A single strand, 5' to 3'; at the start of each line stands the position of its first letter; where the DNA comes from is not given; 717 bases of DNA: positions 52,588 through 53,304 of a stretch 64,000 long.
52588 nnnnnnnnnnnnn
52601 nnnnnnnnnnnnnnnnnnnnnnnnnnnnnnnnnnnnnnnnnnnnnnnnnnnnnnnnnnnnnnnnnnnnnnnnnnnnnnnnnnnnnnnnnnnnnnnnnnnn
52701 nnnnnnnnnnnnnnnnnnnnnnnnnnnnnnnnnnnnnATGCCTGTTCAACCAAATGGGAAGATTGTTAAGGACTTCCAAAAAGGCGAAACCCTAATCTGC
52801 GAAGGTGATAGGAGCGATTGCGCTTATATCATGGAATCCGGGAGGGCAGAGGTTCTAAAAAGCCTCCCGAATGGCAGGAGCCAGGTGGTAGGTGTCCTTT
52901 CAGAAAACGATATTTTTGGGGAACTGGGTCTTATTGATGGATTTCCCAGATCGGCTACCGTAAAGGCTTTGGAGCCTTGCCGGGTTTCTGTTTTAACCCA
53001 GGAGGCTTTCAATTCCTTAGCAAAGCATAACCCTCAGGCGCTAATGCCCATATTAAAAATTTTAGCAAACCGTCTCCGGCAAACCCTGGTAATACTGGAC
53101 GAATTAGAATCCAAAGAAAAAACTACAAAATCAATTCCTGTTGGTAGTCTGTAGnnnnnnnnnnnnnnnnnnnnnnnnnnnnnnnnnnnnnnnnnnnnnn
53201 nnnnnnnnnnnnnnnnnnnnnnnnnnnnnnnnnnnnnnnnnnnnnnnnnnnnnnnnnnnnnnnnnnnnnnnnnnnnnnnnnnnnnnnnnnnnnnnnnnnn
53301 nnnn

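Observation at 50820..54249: Orphan sigma54 activator, direct-repeat UAS, -24/-12 promoter, small membrane protein and three tandem stand-alone cNMP-binding proteins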

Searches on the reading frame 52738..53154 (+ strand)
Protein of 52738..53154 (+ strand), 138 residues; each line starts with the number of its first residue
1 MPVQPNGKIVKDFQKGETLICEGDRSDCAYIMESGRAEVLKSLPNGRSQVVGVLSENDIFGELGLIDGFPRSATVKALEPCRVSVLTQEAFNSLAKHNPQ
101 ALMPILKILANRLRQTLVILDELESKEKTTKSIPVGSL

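Call 3: search_protein_families(library=pfam, proteins=[window:52738-53154:+], max_evalue=0.01)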
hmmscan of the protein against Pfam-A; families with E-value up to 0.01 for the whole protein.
window:52738-53154:+ (138 aa): 1 family
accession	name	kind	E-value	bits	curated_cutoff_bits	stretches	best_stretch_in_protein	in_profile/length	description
PF00027.35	cNMP_binding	-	2.8e-26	91.7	27.5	1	11-98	2-89/89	Cyclic nucleotide-binding domain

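Call 4: search_protein_families(library=ncbifam, proteins=[window:52738-53154:+], max_evalue=0.01)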
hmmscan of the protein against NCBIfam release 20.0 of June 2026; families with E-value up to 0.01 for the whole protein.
window:52738-53154:+ (138 aa): 12 families
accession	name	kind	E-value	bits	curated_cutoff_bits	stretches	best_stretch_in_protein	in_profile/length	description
NF008732.0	PRK11753.1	equivalog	1.3e-15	57.4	266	1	11-117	26-133/214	cAMP-activated global transcriptional regulator CRP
NF058543.1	ActPatMycb56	equivalog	5.3e-10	38.6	460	1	14-114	25-123/317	acetyltransferase Pat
NF007707.0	PRK10402.1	subfamily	1.2e-09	38.2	180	1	10-111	33-134/226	transcriptional regulator YeiL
TIGR03896.1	cyc_nuc_ocin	subfamily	8.6e-09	35.2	161.05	1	11-91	164-244/317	bacteriocin-type transport-associated protein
NF041163.2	encap_f2b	equivalog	1.9e-08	33.9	400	1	11-101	98-189/450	family 2B encapsulin nanocompartment shell protein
NF045989.1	TransRegFnrLRhodb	equivalog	8.2e-08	31.8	300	1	8-112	36-137/245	transcriptional regulator FnrL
TIGR03697.1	NtcA_cyano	equivalog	1.6e-06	28.1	244.95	1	16-128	1-115/193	global nitrogen regulator NtcA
NF050806.1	TransRegFixKCaul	equivalog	1.3e-05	24.5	300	1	10-115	25-127/215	transcriptional regulator FixK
NF052518.1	TransRegLdrP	equivalog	3.9e-05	23.8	300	1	11-95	2-85/195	transcriptional regulator LdrP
NF008365.0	PRK11161.1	subfamily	0.0023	17.2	228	1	11-117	50-157/250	fumarate/nitrate reduction transcriptional regulator Fnr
NF006901.0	PRK09392.1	equivalog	0.006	15.9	211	1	9-117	31-138/236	transcriptional activator FtrB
TIGR01262.1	maiA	equivalog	0.0099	15.5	171.05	0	89-134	38-84/211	maleylacetoacetate isomerase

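Call 9: find_encoding_contigs(protein=window:52738-53154:+, flank=10000, max_places=10)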
Protein window:52738-53154:+ (138 aa): 5 contigs read that carry it; 5 places shown.
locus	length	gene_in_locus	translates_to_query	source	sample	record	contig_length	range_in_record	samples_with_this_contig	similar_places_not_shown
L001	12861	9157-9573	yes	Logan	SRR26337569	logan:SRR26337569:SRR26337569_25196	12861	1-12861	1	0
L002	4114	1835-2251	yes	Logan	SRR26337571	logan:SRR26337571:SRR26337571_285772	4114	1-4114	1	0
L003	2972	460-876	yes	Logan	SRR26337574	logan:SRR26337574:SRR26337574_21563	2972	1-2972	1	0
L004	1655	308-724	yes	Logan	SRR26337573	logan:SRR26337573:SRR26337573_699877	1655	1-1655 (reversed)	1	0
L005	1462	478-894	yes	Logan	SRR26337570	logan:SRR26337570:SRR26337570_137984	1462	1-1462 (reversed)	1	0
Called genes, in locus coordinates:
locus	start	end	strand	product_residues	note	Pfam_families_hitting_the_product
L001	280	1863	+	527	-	PF05496:RuvB_N (weak), PF13177:DNA_pol3_delta2, PF13604:AAA_30 (weak), PF00004:AAA, PF07728:AAA_5 (faint), PF13401:AAA_22 (weak), PF22608:DNAX_ATPase_lid, PF12169:DNA_pol3_gamma3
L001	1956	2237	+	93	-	PF02575:YbaB_DNA_bd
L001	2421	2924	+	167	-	PF02132:RecR_ZnF (weak), PF01751:Toprim, PF13662:Toprim_4, PF21175:RecR_C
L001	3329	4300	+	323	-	PF00490:ALAD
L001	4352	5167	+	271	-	PF01790:LGT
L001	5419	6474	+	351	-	PF13581:HATPase_c_2 (weak), PF02518:HATPase_c (weak), PF14213:DUF4325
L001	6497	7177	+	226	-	PF00565:SNase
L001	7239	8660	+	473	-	PF00072:Response_reg, PF00158:Sigma54_activat, PF14532:Sigma54_activ_2, PF07728:AAA_5 (weak), PF25601:AAA_lid_14, PF02954:HTH_8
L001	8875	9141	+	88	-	-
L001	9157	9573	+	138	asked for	PF00027:cNMP_binding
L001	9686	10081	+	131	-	PF00027:cNMP_binding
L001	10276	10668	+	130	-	PF00027:cNMP_binding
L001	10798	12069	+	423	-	PF01136:Peptidase_U32, PF16325:Peptidase_U32_C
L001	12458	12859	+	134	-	?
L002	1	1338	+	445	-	?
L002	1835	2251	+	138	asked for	PF00027:cNMP_binding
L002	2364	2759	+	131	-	PF00027:cNMP_binding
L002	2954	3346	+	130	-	PF00027:cNMP_binding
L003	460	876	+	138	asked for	PF00027:cNMP_binding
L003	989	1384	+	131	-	PF00027:cNMP_binding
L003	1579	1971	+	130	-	PF00027:cNMP_binding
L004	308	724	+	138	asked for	PF00027:cNMP_binding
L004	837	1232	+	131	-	PF00027:cNMP_binding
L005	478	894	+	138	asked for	PF00027:cNMP_binding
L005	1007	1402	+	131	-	PF00027:cNMP_binding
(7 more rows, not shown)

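Call 11: find_homologous_proteins(query=window:52738-53154:+, max_evalue=0.00001)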
Query window:52738-53154:+ (138 aa): 532 proteins with E <= 0.00001 among 557 candidates; the best 120 are listed.
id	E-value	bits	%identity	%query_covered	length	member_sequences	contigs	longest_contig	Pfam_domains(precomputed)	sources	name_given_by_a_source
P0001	1.7e-79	282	96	100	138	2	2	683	PF00027.36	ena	-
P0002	1.3e-65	237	80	100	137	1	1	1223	PF00027.36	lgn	-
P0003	7.1e-65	235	81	96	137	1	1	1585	PF00027.36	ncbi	-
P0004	1.4e-64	234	81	96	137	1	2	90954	PF00027.36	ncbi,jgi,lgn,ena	-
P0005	5.2e-63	229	82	96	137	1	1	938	PF00027.36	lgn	-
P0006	6.3e-63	229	78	100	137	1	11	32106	PF00027.36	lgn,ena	-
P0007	1.1e-62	228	80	100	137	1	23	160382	PF00027.36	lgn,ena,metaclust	metaclust:\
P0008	1.3e-62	227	80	96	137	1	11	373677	PF00027.36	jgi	jgi:CRP-like cAMP-binding protein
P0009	2.2e-61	224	79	100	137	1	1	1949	PF00027.36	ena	-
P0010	5.6e-61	222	79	100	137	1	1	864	PF00027.36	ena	-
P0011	4.3e-60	219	79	96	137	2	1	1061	PF00027.36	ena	-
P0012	6.1e-60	219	80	93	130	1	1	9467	PF00027.36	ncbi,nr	ncbi:MAG: cyclic nucleotide-binding domain-containing protein [Nitrospina sp.]|nr:cyclic nucleotide-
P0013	2.6e-59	217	76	100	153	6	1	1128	PF00027.36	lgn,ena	-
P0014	1.5e-55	205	71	96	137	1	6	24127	PF00027.36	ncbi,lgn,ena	-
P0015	1.8e-54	201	69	99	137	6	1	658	PF00027.36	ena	-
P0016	6.0e-54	199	71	99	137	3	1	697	PF00027.36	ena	-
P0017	8.4e-54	199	72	99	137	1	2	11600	PF00027.36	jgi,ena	-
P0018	3.9e-53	197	70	99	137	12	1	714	PF00027.36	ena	-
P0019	8.8e-53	196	69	99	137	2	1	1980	PF00027.36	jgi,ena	-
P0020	1.1e-52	195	71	94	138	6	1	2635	PF00027.36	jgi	jgi:CRP/FNR family transcriptional regulator, cyclic AMP receptor protein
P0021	1.6e-52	195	70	99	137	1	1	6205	PF00027.36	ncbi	-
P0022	2.1e-52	194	71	94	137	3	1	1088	PF00027.36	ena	-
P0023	8.0e-52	193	71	96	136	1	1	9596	PF00027.36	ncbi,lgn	-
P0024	2.2e-51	191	69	99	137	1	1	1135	PF00027.36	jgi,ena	jgi:CRP/FNR family transcriptional regulator, cyclic AMP receptor protein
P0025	5.7e-51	190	68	99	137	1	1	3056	PF00027.36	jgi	jgi:CRP/FNR family transcriptional regulator, cyclic AMP receptor protein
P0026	6.5e-50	186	77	84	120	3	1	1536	PF00027.36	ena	-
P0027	8.5e-50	186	68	96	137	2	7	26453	PF00027.36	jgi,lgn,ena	-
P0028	1.4e-49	185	75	86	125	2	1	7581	PF00027.36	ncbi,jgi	ncbi:MAG: CRP/FNR family cyclic AMP-dependent transcriptional regulator [Nitrospinales bacterium]|jg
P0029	2.4e-49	185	68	91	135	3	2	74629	PF00027.36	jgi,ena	jgi:CRP/FNR family transcriptional regulator, cyclic AMP receptor protein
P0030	3.0e-49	184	70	91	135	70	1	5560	PF00027.36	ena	-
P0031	6.2e-49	183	66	100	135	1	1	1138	PF00027.36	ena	-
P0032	6.5e-49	183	69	91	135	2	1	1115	PF00027.36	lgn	-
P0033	3.3e-48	181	70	91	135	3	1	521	PF00027.36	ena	-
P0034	4.6e-48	180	81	78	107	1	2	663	PF00027.36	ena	-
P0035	5.2e-48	180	66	93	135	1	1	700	PF00027.36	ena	-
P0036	6.4e-48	180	73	88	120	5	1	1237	PF00027.36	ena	-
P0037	7.0e-48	180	69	91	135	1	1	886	PF00027.36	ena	-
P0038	8.4e-48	180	75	83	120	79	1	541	PF00027.36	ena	-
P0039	1.2e-47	179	68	91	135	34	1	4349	PF00027.36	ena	-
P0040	3.2e-47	178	65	96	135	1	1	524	PF00027.36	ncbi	-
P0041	3.5e-47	178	63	100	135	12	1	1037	PF00027.36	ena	-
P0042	5.1e-47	177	63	97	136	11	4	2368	PF00027.36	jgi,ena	-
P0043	1.3e-46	176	66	91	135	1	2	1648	PF00027.36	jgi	jgi:CRP-like cAMP-binding protein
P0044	1.3e-46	176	62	97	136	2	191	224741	PF00027.36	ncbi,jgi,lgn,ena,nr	ncbi:MAG: cyclic nucleotide-binding domain-containing protein [Nitrospina sp.]|jgi:CRP/FNR family tr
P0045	1.8e-46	175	61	96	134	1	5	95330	PF00027.36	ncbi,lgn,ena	-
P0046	3.2e-46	174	64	93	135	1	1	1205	PF00027.36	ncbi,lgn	-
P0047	4.0e-46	174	69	82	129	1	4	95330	PF00027.36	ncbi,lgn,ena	-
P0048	9.5e-46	173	64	91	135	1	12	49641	PF00027.36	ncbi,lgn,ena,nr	ncbi:MAG: cyclic nucleotide-binding domain-containing protein [Nitrospinae bacterium]|nr:cyclic nucl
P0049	1.6e-45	172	63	91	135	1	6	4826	PF00027.36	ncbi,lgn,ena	-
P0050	1.6e-45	172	71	85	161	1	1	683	PF00027.36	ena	-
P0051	1.6e-45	172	63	91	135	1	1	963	PF00027.36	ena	-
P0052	2.3e-45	172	69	81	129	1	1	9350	PF00027.36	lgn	-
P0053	2.5e-45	172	63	91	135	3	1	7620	PF00027.36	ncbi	-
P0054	2.6e-45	172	68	83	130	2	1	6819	PF00027.36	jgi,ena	-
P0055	3.0e-45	171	69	83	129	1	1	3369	PF00027.36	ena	-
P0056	3.0e-45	171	64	91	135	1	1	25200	PF00027.36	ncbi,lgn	-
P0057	3.2e-45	171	69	81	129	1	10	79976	PF00027.36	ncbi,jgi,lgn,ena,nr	ncbi:MAG: cyclic nucleotide-binding domain-containing protein [Nitrospinae bacterium]|nr:cyclic nucl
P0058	3.8e-45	171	63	97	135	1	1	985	PF00027.36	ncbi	-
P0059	4.7e-45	171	63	90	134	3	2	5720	PF00027.36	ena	-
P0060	6.1e-45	170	68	81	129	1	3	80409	PF00027.36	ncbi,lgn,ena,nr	ncbi:MAG: cyclic nucleotide-binding domain-containing protein [Nitrospinae bacterium]|nr:cyclic nucl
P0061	6.2e-45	170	68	81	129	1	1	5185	PF00027.36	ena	-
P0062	7.2e-45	170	68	83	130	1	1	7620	PF00027.36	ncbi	-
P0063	7.2e-45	170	63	91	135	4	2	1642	PF00027.36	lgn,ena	-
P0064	9.1e-45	170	63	88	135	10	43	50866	PF00027.36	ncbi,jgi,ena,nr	ncbi:MAG: cyclic nucleotide-binding domain-containing protein [Nitrospina sp.]|jgi:CRP-like cAMP-bin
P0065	9.5e-45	170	68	81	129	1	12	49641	PF00027.36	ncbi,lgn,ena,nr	ncbi:MAG: cyclic nucleotide-binding domain-containing protein [Nitrospinae bacterium]|nr:cyclic nucl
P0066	1.0e-44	170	64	93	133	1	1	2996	PF00027.36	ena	-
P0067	1.8e-44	169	62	91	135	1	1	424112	PF00027.36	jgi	jgi:CRP/FNR family cyclic AMP-dependent transcriptional regulator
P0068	1.9e-44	169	63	89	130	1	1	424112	PF00027.36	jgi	jgi:CRP/FNR family cyclic AMP-dependent transcriptional regulator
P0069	1.9e-44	169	66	86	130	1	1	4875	PF00027.36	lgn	-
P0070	2.4e-44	168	68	88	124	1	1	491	PF00027.36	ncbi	-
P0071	2.8e-44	168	62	89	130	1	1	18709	PF00027.36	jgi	jgi:CRP/FNR family transcriptional regulator, cyclic AMP receptor protein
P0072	3.5e-44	168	65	86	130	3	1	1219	PF00027.36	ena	-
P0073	4.0e-44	168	63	89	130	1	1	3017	PF00027.36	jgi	-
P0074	4.7e-44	168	66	86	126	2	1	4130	PF00027.36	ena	-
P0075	5.5e-44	167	63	89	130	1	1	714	PF00027.36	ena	-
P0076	7.7e-44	167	63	89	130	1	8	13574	PF00027.36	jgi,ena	jgi:CRP/FNR family transcriptional regulator, cyclic AMP receptor protein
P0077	7.7e-44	167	67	87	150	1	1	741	PF00027.36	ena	-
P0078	8.6e-44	167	64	83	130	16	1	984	PF00027.36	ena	-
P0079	1.1e-43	166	67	81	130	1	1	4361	PF00027.36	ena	-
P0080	1.2e-43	166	66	83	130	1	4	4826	PF00027.36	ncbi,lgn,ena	-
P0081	1.3e-43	166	66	83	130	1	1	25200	PF00027.36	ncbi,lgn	-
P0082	1.3e-43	166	63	89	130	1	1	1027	PF00027.36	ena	-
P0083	1.3e-43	166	65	83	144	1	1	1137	PF00027.36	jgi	jgi:CRP/FNR family transcriptional regulator, cyclic AMP receptor protein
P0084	1.4e-43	166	66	85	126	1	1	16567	PF00027.36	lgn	-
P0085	1.5e-43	166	66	81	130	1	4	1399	PF00027.36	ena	-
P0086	1.7e-43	166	62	88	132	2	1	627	PF00027.36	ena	-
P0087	2.9e-43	165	67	83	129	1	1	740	PF00027.36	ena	-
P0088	3.4e-43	165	70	81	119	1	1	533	PF00027.36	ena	-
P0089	3.8e-43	165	62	92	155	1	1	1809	PF00027.36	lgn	-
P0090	4.1e-43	164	62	87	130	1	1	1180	PF00027.36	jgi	jgi:CRP/FNR family transcriptional regulator, cyclic AMP receptor protein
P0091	4.3e-43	164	61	90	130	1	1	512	PF00027.36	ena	-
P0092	4.5e-43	164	63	91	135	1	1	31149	PF00027.36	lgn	-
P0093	4.6e-43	164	65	83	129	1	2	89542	PF00027.36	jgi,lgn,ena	-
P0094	4.8e-43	164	61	91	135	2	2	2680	PF00027.36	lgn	-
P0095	6.1e-43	164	60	93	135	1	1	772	PF00027.36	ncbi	-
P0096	6.1e-43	164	62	87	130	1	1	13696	PF00027.36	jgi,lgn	jgi:CRP/FNR family transcriptional regulator, cyclic AMP receptor protein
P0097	6.7e-43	164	65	88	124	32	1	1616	PF00027.36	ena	-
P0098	7.3e-43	164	60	90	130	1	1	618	PF00027.36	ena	-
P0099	7.4e-43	164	65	84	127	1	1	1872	PF00027.36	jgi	jgi:CRP/FNR family transcriptional regulator, cyclic AMP receptor protein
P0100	7.8e-43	164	65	91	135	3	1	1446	PF00027.36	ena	-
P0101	8.1e-43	164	64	85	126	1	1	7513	PF00027.36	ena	-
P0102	8.9e-43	163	66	81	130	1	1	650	PF00027.36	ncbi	-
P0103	9.0e-43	163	65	88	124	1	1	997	PF00027.36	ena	-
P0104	9.0e-43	163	65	84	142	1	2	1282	PF00027.36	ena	-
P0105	9.2e-43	163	65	88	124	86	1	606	PF00027.36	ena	-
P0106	9.7e-43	163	65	81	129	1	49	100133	PF00027.36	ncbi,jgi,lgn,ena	jgi:CRP/FNR family transcriptional regulator, cyclic AMP receptor protein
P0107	9.7e-43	163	62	87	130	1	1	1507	PF00027.36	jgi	jgi:CRP/FNR family transcriptional regulator, cyclic AMP receptor protein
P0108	1.0e-42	163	63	86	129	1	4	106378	PF00027.36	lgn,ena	-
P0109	1.1e-42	163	61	89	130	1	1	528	PF00027.36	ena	-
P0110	1.1e-42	163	61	89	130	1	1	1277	PF00027.36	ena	-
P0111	1.3e-42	163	63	89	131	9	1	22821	PF00027.36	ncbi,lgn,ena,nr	ncbi:MAG: cyclic nucleotide-binding domain-containing protein [Nitrospinae bacterium]|nr:cyclic nucl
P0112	1.3e-42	163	60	90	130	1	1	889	PF00027.36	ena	-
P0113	1.5e-42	163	64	85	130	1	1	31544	PF00027.36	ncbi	-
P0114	1.6e-42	163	64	84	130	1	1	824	PF00027.36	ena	-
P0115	1.7e-42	163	65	83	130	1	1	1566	PF00027.36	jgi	-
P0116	2.0e-42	162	66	83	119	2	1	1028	PF00027.36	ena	-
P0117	2.3e-42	162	65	83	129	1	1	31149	PF00027.36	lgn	-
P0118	2.3e-42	162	60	93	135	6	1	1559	PF00027.36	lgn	-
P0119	2.4e-42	162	65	83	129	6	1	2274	PF00027.36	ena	-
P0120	2.9e-42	162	60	89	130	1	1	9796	PF00027.36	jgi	jgi:CRP/FNR family transcriptional regulator, cyclic AMP receptor protein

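Call 13: find_encoding_contigs(protein=P0044, flank=8000, max_places=4)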
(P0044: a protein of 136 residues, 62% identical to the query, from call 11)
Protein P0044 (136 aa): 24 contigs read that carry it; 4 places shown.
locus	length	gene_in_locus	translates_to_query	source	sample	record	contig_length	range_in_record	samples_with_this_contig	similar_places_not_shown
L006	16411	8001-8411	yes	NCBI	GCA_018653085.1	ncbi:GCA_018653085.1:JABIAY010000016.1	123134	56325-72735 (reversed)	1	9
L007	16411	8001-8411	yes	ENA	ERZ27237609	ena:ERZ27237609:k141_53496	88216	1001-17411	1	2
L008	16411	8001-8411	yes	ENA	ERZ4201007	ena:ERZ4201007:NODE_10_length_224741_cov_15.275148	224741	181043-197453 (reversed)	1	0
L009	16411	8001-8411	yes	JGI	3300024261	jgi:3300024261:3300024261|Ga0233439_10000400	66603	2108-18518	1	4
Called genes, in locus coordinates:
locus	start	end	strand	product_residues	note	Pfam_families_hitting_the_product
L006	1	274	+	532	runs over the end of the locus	PF05496:RuvB_N (weak), PF13177:DNA_pol3_delta2, PF13604:AAA_30 (weak), PF00004:AAA, PF07728:AAA_5 (faint), PF13401:AAA_22 (weak), PF22608:DNAX_ATPase_lid, PF12169:DNA_pol3_gamma3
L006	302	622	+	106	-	PF02575:YbaB_DNA_bd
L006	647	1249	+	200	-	PF21176:RecR_HhH, PF02132:RecR_ZnF (weak), PF01751:Toprim, PF13662:Toprim_4, PF21175:RecR_C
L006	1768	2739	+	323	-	PF00490:ALAD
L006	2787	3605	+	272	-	PF01790:LGT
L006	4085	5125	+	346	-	PF13581:HATPase_c_2 (faint), PF14213:DUF4325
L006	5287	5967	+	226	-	PF00565:SNase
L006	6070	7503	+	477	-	PF00072:Response_reg, PF00158:Sigma54_activat, PF14532:Sigma54_activ_2, PF07728:AAA_5 (faint), PF25601:AAA_lid_14, PF02954:HTH_8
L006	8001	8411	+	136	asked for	PF00027:cNMP_binding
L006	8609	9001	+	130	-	PF00027:cNMP_binding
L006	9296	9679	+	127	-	PF00027:cNMP_binding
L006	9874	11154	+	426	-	PF01136:Peptidase_U32, PF16325:Peptidase_U32_C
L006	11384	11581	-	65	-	-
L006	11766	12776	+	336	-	PF04055:Radical_SAM, PF11946:DUF3463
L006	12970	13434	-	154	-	-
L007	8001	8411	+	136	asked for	PF00027:cNMP_binding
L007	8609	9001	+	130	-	PF00027:cNMP_binding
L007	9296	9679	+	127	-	PF00027:cNMP_binding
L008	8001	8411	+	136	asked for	PF00027:cNMP_binding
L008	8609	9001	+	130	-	PF00027:cNMP_binding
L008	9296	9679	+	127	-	PF00027:cNMP_binding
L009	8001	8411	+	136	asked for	PF00027:cNMP_binding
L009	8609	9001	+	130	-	PF00027:cNMP_binding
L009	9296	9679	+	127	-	PF00027:cNMP_binding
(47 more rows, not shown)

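Call 14: find_encoding_contigs(protein=P0067, flank=8000, max_places=3)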
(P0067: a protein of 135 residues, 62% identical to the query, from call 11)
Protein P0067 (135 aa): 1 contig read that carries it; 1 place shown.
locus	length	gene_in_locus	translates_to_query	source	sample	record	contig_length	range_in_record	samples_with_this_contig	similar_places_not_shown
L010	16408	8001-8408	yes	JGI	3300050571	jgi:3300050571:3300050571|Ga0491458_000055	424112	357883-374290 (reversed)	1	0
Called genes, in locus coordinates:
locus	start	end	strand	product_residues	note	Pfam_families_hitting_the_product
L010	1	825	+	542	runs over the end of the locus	PF05496:RuvB_N (weak), PF13177:DNA_pol3_delta2, PF13604:AAA_30 (weak), PF00004:AAA, PF13401:AAA_22 (weak), PF22608:DNAX_ATPase_lid, PF12169:DNA_pol3_gamma3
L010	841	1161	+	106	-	PF02575:YbaB_DNA_bd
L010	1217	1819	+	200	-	PF21176:RecR_HhH, PF02132:RecR_ZnF (weak), PF01751:Toprim, PF13662:Toprim_4, PF21175:RecR_C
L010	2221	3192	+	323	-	PF00490:ALAD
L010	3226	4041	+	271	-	PF01790:LGT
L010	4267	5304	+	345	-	PF02518:HATPase_c (weak), PF14213:DUF4325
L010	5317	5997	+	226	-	PF00565:SNase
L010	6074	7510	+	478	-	PF00072:Response_reg, PF00158:Sigma54_activat, PF14532:Sigma54_activ_2, PF25601:AAA_lid_14, PF02954:HTH_8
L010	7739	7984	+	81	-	-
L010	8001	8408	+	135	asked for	PF00027:cNMP_binding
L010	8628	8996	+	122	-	PF00027:cNMP_binding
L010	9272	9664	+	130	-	PF00027:cNMP_binding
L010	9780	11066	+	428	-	PF01136:Peptidase_U32, PF16325:Peptidase_U32_C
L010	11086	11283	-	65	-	-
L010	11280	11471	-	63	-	-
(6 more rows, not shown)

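Call 15: find_related_loci(query=A1, collection=genome_contigs, flank=5000)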
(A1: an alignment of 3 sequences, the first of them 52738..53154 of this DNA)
Query A1 (138 aa) in genome_contigs; peptide patterns used: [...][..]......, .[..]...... (x = any residue, [..] = any of these).
187 stretches matched a pattern; 69 encode a relative of the query (tblastn E <= 1e-3); 69 distinct loci.
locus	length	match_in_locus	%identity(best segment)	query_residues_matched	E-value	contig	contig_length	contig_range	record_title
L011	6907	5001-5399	81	6-138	4e-72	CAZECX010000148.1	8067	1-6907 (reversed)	MAG TPA_asm: uncultured Nitrospina sp. isolate binchicken_co46_167 genome assembly, contig: NODE_17855_length_8067_cov_6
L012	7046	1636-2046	78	1-138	1e-68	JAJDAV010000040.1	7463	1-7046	MAG: Nitrospinaceae bacterium isolate OFTM135 OFTM135_39, whole genome shotgun sequence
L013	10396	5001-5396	73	6-137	2e-59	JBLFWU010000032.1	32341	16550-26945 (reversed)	MAG: Nitrospinales bacterium isolate 3300053785_124 Ga0535658_0002348, whole genome shotgun sequence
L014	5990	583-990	70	1-137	2e-59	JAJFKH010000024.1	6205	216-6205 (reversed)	MAG: Gammaproteobacteria bacterium isolate OFTM143 OFTM143_23, whole genome shotgun sequence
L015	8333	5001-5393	71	6-137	4e-58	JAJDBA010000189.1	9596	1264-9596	MAG: Nitrospinaceae bacterium isolate OFTM251 OFTM251_188, whole genome shotgun sequence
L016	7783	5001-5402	67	5-138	3e-55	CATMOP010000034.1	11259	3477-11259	MAG: uncultured Nitrospina sp. isolate SRR3967319_bin.10_MetaWRAP_v1.3_MAG genome assembly, contig: ERZ508525.1805, whol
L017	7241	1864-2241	70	13-138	9e-55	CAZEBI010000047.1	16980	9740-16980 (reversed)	MAG TPA_asm: uncultured Nitrospina sp. isolate SRP215229_co1_186 genome assembly, contig: NODE_2043_length_16980_cov_14.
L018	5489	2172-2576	64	1-138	6e-54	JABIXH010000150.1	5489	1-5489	MAG: Nitrospina sp. isolate SI073_bin113 k141_229081, whole genome shotgun sequence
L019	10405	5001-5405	62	5-138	3e-53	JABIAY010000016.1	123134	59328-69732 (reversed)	MAG: Nitrospina sp. isolate SI048_bin14 k141_1210465, whole genome shotgun sequence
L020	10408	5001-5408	59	1-136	6e-53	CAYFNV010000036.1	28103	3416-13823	MAG TPA_asm: uncultured Nitrospina sp. isolate ERP019367_co1_61 genome assembly, contig: NODE_1575_length_28103_cov_28.4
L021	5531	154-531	63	13-138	3e-52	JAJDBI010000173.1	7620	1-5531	MAG: Nitrospinaceae bacterium isolate OFTM91 OFTM91_172, whole genome shotgun sequence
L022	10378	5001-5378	64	13-138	3e-52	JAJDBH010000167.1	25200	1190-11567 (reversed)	MAG: Nitrospinaceae bacterium isolate OFTM387 OFTM387_166, whole genome shotgun sequence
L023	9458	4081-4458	64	13-138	6e-52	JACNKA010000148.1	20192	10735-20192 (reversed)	MAG: Nitrospinota bacterium isolate NIOZ-UU48 NIOZ-UU_NODE_3240_length_20192_cov_9.88583, whole genome shotgun sequence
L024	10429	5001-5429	61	5-138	3e-50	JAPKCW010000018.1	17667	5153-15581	MAG: Nitrospinaceae bacterium isolate ANT-74 NODE_708_length_17667_cov_6.465365, whole genome shotgun sequence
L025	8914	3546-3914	63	10-132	1e-49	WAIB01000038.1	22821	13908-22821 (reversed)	MAG: Nitrospinota bacterium isolate GoM_MAG_111B NODE_38_length_22821_cov_3.357879, whole genome shotgun sequence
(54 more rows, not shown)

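Call 55: search_protein_families(library=padloc, proteins=[window:52738-53154:+], max_evalue=0.01)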
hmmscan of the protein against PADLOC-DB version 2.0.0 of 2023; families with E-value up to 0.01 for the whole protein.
window:52738-53154:+ (138 aa): 5 families
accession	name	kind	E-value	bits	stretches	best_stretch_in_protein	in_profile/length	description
PDLC00731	Effector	-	6.5e-13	46.3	1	10-115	42-143/306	TIR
PDLC02371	PycTIR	-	2.5e-12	44.7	1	10-117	39-142/288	-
PDLC00732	Effector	-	1.8e-09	34.9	1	10-116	38-140/301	TIR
PDLC00734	PycC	-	3e-09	34.5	1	10-118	35-144/374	Pycsar cyclase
PDLC00730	Effector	-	2.5e-05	21.6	1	10-118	58-163/299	TIR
